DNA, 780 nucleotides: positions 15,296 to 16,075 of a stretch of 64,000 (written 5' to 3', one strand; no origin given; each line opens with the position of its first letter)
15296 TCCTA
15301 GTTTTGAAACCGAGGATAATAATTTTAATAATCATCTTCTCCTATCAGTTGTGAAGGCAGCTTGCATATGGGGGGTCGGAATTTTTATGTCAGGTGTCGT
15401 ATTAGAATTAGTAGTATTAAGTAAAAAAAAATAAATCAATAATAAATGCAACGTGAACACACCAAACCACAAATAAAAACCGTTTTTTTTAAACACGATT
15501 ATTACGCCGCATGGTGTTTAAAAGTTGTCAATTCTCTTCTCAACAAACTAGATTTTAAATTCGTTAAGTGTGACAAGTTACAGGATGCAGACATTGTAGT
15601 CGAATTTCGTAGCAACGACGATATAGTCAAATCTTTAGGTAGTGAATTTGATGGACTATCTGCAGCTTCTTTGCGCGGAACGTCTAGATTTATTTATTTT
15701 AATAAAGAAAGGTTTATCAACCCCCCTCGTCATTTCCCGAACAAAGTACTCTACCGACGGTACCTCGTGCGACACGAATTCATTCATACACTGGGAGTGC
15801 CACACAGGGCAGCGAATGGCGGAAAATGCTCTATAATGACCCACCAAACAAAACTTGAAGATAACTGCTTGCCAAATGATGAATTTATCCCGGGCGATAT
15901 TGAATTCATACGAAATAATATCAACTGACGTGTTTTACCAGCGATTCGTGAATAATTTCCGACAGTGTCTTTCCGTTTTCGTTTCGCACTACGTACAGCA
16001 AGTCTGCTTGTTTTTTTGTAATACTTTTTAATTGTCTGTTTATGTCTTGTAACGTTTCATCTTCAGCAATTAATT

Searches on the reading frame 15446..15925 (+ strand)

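Call 84: search_protein_families(library=pfam, proteins=[window:15446-15925:+], max_evalue=0.001)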
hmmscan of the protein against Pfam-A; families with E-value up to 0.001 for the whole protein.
window:15446-15925:+ (160 aa): 1 family
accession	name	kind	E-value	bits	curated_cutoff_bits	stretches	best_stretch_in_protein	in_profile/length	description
PF11350.14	DUF3152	-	3.8e-08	33.7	25.1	1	33-140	69-179/206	Protein of unknown function (DUF3152)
